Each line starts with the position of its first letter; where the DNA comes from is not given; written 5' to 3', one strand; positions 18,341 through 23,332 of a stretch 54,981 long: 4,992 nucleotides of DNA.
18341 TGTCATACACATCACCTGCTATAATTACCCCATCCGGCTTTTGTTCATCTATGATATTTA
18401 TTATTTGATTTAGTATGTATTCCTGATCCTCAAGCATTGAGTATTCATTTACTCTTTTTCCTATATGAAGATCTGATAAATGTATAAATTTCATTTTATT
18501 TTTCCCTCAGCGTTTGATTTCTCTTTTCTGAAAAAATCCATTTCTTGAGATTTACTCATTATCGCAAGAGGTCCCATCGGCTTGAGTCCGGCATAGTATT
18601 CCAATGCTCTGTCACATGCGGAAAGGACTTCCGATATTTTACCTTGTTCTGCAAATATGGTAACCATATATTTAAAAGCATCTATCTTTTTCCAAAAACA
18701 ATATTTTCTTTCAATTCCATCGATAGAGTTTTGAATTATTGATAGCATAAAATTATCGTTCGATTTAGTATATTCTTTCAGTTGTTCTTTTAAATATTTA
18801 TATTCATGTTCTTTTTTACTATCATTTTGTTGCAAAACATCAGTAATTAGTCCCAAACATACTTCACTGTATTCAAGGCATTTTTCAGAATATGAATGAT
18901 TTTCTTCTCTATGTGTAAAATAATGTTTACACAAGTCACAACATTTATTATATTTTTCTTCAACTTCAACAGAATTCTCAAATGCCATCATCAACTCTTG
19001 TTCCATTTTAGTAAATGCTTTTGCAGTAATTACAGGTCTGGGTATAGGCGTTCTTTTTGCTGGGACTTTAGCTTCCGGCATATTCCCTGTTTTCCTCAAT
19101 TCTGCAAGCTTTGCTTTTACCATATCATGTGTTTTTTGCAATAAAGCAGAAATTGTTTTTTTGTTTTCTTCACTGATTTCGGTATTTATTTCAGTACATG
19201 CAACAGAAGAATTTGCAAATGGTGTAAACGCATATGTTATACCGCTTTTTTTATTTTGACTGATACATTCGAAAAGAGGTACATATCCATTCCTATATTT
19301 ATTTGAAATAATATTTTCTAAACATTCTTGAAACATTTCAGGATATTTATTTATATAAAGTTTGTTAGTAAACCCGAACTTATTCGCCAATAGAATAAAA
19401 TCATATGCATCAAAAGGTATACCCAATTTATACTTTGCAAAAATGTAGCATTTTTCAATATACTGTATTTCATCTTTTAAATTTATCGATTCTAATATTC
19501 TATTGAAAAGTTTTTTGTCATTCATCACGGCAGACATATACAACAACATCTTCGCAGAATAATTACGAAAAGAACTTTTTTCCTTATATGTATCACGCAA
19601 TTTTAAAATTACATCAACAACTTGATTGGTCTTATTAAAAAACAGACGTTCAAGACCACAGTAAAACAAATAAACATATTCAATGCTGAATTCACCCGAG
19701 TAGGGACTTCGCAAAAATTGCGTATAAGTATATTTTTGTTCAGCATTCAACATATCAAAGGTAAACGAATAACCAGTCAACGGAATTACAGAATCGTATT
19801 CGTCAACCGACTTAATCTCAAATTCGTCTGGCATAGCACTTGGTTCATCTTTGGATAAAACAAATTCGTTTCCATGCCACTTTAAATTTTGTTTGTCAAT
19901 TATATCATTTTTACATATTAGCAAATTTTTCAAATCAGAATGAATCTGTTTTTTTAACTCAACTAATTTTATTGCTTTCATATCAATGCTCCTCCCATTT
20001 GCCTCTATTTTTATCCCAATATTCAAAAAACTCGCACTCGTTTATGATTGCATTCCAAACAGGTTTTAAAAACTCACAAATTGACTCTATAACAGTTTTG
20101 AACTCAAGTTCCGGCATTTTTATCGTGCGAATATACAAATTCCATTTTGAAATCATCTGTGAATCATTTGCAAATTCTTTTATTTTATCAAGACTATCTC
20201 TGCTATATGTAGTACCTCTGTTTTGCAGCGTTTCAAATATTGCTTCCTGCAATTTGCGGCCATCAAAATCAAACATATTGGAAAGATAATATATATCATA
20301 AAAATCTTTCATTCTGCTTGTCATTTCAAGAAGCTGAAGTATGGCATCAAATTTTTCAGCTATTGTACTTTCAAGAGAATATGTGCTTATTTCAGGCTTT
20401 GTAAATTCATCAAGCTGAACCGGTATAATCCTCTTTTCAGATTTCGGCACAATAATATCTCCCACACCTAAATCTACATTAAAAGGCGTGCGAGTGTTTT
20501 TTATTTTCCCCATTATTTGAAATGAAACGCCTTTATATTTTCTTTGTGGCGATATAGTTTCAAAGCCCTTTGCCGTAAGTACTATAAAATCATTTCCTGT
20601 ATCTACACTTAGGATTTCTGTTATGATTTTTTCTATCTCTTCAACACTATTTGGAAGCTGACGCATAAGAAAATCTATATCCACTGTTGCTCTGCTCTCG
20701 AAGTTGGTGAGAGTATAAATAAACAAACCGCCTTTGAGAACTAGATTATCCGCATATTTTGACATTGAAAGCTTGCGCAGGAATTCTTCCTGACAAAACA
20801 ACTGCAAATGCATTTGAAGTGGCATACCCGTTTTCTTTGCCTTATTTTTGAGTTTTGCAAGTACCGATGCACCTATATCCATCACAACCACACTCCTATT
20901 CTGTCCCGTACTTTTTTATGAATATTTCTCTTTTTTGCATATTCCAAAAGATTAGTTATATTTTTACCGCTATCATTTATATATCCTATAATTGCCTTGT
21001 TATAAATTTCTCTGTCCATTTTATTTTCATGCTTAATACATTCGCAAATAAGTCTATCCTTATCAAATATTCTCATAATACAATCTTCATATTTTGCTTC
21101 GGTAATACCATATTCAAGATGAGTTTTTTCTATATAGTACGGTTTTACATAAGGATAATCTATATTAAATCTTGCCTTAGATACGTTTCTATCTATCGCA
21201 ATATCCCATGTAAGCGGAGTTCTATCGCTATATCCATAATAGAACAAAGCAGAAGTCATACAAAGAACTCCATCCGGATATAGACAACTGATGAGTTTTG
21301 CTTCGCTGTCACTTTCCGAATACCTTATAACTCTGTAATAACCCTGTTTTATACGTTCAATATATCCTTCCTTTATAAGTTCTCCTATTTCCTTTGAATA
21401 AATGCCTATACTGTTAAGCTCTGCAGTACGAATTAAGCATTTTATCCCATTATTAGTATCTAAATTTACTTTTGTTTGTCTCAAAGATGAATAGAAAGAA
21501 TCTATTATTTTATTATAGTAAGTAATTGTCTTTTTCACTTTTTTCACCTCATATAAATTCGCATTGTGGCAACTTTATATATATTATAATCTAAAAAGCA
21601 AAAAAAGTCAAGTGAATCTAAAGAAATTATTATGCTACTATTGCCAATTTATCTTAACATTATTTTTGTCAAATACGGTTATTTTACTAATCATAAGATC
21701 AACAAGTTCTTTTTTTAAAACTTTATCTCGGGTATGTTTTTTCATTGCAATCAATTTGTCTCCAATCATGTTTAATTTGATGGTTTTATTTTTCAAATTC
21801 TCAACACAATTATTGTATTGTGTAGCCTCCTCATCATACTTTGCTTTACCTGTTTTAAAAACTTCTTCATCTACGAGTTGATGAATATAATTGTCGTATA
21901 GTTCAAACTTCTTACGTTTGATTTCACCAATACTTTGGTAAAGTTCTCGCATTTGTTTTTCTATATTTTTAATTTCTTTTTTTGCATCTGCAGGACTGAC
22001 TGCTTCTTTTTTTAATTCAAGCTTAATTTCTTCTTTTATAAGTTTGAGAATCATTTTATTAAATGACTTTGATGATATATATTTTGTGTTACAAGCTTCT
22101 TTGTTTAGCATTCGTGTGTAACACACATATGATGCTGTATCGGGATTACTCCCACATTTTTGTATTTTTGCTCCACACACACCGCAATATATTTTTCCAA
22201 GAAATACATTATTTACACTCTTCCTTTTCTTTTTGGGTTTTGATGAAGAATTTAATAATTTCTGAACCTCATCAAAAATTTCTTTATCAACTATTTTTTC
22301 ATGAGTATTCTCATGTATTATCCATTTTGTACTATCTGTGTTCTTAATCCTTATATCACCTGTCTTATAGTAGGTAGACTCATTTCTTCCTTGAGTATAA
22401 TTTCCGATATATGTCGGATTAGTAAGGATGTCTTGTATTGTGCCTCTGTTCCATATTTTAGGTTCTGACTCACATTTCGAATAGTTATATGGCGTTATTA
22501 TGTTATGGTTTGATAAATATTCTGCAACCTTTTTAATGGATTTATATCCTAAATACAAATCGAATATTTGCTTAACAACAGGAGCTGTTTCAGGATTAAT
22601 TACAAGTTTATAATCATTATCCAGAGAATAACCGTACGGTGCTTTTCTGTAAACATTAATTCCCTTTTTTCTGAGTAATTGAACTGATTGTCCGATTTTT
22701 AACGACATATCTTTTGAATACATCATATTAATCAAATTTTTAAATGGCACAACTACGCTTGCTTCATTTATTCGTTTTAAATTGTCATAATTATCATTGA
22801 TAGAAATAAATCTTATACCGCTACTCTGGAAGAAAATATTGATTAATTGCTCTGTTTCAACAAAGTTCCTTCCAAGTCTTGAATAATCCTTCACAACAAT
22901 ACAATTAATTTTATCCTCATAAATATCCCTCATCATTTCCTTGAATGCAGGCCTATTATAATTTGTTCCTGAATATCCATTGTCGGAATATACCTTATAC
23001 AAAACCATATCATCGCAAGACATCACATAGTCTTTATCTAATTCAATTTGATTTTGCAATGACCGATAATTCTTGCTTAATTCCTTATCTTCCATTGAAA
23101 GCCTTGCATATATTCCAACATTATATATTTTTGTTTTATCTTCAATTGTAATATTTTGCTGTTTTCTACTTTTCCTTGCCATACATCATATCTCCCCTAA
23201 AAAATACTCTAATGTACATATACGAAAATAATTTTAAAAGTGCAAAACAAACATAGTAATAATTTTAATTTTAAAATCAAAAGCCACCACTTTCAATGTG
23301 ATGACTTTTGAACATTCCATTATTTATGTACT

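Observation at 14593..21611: Translationally coupled five-gene operon AbiEi / AbiEii / TerB_N-like / SbcD-like / SbcC-like as island cargo: candidate undescribed defence module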

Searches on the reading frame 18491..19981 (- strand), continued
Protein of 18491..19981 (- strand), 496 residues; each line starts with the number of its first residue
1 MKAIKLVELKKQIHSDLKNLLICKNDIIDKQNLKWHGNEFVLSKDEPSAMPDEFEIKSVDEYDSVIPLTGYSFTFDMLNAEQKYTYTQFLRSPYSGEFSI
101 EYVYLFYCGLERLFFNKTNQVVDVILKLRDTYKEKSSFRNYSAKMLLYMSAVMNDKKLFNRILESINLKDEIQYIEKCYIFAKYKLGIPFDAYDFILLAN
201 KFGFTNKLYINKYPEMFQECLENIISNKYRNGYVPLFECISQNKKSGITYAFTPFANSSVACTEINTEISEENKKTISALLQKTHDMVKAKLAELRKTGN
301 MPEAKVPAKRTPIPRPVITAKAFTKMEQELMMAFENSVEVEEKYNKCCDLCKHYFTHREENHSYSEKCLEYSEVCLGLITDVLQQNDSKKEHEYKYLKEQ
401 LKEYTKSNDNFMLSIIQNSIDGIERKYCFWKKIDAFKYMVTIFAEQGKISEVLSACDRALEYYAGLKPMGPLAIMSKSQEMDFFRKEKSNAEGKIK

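Call 88: search_protein_families(library=pfam, proteins=[P0143, P0189, P0202, P0211, P0235, P0232, P0227, P0205, P0224, P0182], max_evalue=0.001)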
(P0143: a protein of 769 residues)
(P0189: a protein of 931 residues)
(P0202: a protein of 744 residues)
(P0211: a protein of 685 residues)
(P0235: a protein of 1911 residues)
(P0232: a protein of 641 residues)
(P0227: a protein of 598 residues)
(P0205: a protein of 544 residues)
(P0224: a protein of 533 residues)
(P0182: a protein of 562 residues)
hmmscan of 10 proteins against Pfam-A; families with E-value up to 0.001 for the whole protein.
P0143 (769 aa): 1 family
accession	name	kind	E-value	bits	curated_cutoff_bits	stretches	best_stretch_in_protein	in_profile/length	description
PF13208.11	TerB_N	-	2.3e-08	34.5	25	1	361-441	20-102/207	TerB N-terminal domain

P0189 (931 aa): 1 family
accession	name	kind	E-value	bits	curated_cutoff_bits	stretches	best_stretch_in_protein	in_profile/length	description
PF13208.11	TerB_N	-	2e-07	31.4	25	1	660-731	31-102/207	TerB N-terminal domain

P0202 (744 aa): 1 family
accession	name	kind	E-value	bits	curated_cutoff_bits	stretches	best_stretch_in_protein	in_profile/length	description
PF13208.11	TerB_N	-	4.8e-12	46.5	25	1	291-396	38-153/207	TerB N-terminal domain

P0211 (685 aa): 6 families
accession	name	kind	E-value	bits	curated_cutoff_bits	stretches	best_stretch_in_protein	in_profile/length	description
PF00515.34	TPR_1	-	1.7e-13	50.2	27.8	2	260-292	2-34/34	Tetratricopeptide repeat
PF13208.11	TerB_N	-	9e-13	48.9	25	1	414-493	29-109/207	TerB N-terminal domain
PF07719.23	TPR_2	-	4.1e-10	39.4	27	1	260-292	2-34/34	Tetratricopeptide repeat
PF13414.12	TPR_11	-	1.3e-07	31.6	26.8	1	270-302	5-37/42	TPR repeat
PF13424.12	TPR_12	-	1.3e-05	25.7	30.1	0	258-289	2-33/77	Tetratricopeptide repeat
PF13181.12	TPR_8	-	0.00013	22.3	25.7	0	259-291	1-33/34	Tetratricopeptide repeat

P0235 (1911 aa): 6 families
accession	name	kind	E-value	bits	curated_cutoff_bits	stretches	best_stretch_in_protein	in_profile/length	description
PF13195.11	DUF4011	-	3.5e-45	154.2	22.2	1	671-842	1-158/158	Protein of unknown function (DUF4011)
PF13086.12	AAA_11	-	1.5e-13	51.6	27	2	946-1024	2-78/257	AAA domain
PF13604.12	AAA_30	-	4.5e-10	40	27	1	947-1008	3-66/191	AAA domain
PF13245.12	AAA_19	-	8.3e-09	36.2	25.1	1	950-1008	1-61/134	AAA domain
PF13087.12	AAA_12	-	2.8e-07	30.7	27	1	1641-1753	13-140/195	AAA domain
PF04851.21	ResIII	-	0.00039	20.8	22.5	0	952-1014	10-79/164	Type III restriction enzyme, res subunit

P0232 (641 aa): 3 families
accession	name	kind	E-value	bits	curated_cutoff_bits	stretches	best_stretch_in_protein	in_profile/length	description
PF04471.18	Mrr_cat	-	1.9e-27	96.1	21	1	529-636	3-114/115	Restriction endonuclease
PF13208.11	TerB_N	-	6.1e-11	42.9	25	1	264-327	38-102/207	TerB N-terminal domain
PF22722.2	NA-iREase1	-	6.6e-10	39.4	27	1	535-621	1-89/106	NACHT-associated inactive Restriction Endonuclease 1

P0227 (598 aa): 1 family
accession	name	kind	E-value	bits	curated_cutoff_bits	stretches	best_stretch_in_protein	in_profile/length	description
PF13208.11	TerB_N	-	2.9e-09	37.4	25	1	343-452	29-152/207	TerB N-terminal domain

P0205 (544 aa): 1 family
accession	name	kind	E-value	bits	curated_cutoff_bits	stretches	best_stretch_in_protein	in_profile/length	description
PF13208.11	TerB_N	-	5.8e-12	46.2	25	1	289-387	31-142/207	TerB N-terminal domain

P0224 (533 aa): 1 family
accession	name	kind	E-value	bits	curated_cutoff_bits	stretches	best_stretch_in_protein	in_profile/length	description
PF13208.11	TerB_N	-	1.9e-12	47.8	25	1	278-374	29-137/207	TerB N-terminal domain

P0182 (562 aa): 1 family
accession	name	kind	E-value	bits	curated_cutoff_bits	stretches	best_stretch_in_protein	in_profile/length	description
PF13208.11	TerB_N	-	1.7e-09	38.2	25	1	301-378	28-103/207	TerB N-terminal domain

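Call 94: find_related_loci(query=A3, collection=viral_contigs, flank=6000)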
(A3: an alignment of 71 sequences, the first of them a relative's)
Query A3 (496 aa) in viral_contigs; peptide patterns used: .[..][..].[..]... (x = any residue, [..] = any of these).
46 stretches matched a pattern; 29 encode a relative of the query (tblastn E <= 1e-3); 29 distinct loci.
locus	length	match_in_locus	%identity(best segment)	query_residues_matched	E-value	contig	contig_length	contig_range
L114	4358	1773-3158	30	9-466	2e-45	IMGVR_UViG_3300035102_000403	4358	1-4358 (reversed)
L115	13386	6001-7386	30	9-466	2e-45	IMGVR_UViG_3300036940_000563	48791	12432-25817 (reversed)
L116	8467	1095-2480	30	9-466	2e-45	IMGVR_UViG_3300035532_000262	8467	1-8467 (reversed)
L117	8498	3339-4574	29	45-466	1e-43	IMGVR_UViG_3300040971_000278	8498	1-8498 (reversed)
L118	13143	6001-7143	29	71-462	4e-35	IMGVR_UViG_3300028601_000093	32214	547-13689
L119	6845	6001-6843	31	9-275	6e-29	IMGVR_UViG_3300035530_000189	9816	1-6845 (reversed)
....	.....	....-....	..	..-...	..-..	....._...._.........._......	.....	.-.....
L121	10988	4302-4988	32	78-301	1e-25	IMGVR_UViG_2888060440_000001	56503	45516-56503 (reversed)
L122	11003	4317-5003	31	78-301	1e-25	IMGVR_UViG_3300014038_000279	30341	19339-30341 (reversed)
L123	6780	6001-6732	28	12-242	4e-25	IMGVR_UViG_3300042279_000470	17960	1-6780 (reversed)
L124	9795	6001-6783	31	41-297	5e-25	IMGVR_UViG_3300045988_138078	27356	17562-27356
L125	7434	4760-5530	31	63-313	1e-24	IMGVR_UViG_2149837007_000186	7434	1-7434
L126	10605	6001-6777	32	41-297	2e-23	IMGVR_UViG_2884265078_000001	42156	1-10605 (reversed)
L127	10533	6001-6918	28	10-297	1e-22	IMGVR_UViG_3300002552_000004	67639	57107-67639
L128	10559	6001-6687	29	78-301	5e-22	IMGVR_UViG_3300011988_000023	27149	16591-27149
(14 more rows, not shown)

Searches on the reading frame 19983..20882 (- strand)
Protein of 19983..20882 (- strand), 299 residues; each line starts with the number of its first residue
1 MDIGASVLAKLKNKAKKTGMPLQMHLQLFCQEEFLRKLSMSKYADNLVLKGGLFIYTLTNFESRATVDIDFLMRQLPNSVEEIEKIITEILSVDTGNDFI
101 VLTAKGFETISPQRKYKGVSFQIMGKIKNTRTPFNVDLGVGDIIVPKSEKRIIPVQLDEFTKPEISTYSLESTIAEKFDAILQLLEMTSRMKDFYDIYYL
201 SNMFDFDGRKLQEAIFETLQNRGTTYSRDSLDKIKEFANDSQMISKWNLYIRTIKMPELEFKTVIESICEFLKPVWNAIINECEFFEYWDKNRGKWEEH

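Call 7: search_protein_families(library=pfam, proteins=[window:19983-20882:-], max_evalue=0.01)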
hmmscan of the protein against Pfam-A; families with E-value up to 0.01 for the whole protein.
window:19983-20882:- (299 aa): 1 family
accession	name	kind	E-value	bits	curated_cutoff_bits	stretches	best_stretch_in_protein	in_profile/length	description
PF08843.17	AbiEii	-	1.1e-44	153.6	22.5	1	34-264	2-235/238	Nucleotidyl transferase AbiEii toxin, Type IV TA system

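Call 8: search_protein_families(library=padloc, proteins=[window:19983-20882:-], max_evalue=0.01)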
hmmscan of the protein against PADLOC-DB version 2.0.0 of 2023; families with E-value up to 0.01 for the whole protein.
window:19983-20882:- (299 aa): 22 families
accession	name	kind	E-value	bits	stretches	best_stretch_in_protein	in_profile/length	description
PDLC02288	AbiEii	-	9.1e-89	295.2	1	5-296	11-282/294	AbiEii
PDLC02312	AbiEii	-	7.5e-52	174.2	1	2-280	7-286/299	AbiEii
PDLC02311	AbiEii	-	3.2e-35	120.2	1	9-289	5-274/283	AbiEii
PDLC02291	AbiEii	-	3.9e-33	113.1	1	5-298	17-285/310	AbiEii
PDLC02319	AbiEii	-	5.5e-29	99.6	1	33-279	5-239/241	AbiEii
PDLC02326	AbiEii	-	6.6e-29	98.6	1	6-132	6-127/133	AbiEii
PDLC02304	AbiEii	-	9.4e-21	72.9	1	10-275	6-258/260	AbiEii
PDLC02310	AbiEii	-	2.1e-19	68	1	8-273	3-263/265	AbiEii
PDLC02314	AbiEii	-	2.8e-19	67.5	1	5-225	11-227/290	AbiEii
PDLC02306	AbiEii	-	2.5e-13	48.3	2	161-238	164-244/280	AbiEii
PDLC02320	AbiEii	-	4.3e-13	47.5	1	140-254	4-120/147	AbiEii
PDLC02329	AbiEii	-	6.8e-09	33.4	1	12-224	21-232/294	AbiEii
PDLC02308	AbiEii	-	7.6e-09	33.6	1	25-92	9-75/279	AbiEii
PDLC02321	AbiEii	-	2.8e-08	31.8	1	149-274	165-288/296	AbiEii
PDLC02301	AbiEii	-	6.6e-06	23.9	1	40-250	57-261/291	AbiEii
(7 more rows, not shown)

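Call 9: search_protein_families(library=ncbifam, proteins=[window:19983-20882:-], max_evalue=0.01)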
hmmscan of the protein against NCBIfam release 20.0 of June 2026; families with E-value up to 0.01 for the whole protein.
window:19983-20882:- (299 aa): 0 families

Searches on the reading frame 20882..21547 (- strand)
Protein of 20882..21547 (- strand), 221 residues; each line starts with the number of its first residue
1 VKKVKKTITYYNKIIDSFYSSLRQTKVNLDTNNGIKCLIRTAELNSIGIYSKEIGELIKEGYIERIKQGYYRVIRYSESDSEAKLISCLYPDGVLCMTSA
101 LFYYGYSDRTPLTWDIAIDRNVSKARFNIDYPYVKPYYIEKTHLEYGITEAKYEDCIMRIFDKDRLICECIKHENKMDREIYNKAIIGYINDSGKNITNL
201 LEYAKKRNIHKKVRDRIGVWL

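Call 7: search_protein_families(library=pfam, proteins=[window:20882-21547:-], max_evalue=0.01)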
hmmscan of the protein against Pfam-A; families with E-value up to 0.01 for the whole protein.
window:20882-21547:- (221 aa): 1 family
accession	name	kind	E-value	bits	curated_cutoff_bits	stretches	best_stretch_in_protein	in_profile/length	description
PF13338.12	AbiEi_4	-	2.6e-06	27.9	25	1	38-73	13-48/49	Transcriptional regulator, AbiEi antitoxin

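Call 8: search_protein_families(library=padloc, proteins=[window:20882-21547:-], max_evalue=0.01)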
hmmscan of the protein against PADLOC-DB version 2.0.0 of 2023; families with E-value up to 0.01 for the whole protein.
window:20882-21547:- (221 aa): 23 families
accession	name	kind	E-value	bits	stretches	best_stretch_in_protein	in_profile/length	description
PDLC02248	AbiEi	-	3e-66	220.9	1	37-221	16-198/198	AbiEi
PDLC02225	AbiEi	-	5.1e-52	174.5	1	38-220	19-194/198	AbiEi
PDLC02265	AbiEi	-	1.2e-37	127.6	1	36-218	14-195/198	AbiEi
PDLC02275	AbiEi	-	1.9e-32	110.8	1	39-210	13-175/184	AbiEi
PDLC02245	AbiEi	-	3.7e-29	99.8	1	36-217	10-190/194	AbiEi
PDLC02263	AbiEi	-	3.8e-24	83.9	1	32-210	60-234/244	AbiEi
PDLC02283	AbiEi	-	5.4e-24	83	1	36-214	17-194/201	AbiEi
PDLC02238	AbiEi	-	1.3e-22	78.5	1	53-215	17-173/180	AbiEi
PDLC02239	AbiEi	-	2.1e-16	58.2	1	40-218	13-191/195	AbiEi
PDLC02254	AbiEi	-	3.9e-15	54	1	38-207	17-184/197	AbiEi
PDLC02262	AbiEi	-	4.2e-14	50.6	1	19-220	8-205/206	AbiEi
PDLC02249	AbiEi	-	7e-10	37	1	41-131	21-113/184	AbiEi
PDLC02267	AbiEi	-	3.3e-09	34.6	1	53-208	40-186/252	AbiEi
PDLC02260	AbiEi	-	1e-08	33.1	1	41-126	20-107/131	AbiEi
PDLC02269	AbiEi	-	5e-08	30.6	1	51-177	29-150/251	AbiEi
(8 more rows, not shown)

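Call 9: search_protein_families(library=ncbifam, proteins=[window:20882-21547:-], max_evalue=0.01)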
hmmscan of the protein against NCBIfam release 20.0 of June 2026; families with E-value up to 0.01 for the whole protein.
window:20882-21547:- (221 aa): 0 families

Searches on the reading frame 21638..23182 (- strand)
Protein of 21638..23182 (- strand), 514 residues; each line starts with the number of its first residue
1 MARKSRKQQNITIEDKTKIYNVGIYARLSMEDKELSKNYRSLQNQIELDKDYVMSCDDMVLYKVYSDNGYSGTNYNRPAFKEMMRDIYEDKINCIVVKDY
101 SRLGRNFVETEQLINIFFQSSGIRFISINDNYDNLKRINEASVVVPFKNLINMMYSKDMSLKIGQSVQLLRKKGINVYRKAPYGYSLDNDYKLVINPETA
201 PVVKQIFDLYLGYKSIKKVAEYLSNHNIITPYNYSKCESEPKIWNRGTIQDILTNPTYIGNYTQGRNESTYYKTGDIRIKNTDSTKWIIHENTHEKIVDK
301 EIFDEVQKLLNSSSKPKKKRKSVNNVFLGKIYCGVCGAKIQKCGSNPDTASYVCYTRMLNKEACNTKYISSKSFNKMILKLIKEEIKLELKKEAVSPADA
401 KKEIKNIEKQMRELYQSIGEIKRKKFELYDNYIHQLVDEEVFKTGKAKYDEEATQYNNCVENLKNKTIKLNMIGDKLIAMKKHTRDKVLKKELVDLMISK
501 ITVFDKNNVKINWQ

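Call 7: search_protein_families(library=pfam, proteins=[window:21638-23182:-], max_evalue=0.01)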
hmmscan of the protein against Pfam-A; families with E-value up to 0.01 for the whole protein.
window:21638-23182:- (514 aa): 4 families
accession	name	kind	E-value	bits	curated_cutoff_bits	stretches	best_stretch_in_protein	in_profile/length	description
PF07508.19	Recombinase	-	1.6e-25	89.7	21.1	1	197-311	1-100/102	Recombinase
PF00239.26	Resolvase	-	1.4e-18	67.8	23.3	1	24-141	3-112/145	Resolvase, N terminal domain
PF13408.12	Zn_ribbon_recom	-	2.7e-06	28.1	25.3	1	327-382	2-57/58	Recombinase zinc beta ribbon domain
PF13189.12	Cytidylate_kin2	-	0.0005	20.7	28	0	385-433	124-172/176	Cytidylate kinase-like family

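Call 8: search_protein_families(library=padloc, proteins=[window:21638-23182:-], max_evalue=0.01)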
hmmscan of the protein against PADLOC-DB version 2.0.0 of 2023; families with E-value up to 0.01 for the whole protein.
window:21638-23182:- (514 aa): 0 families
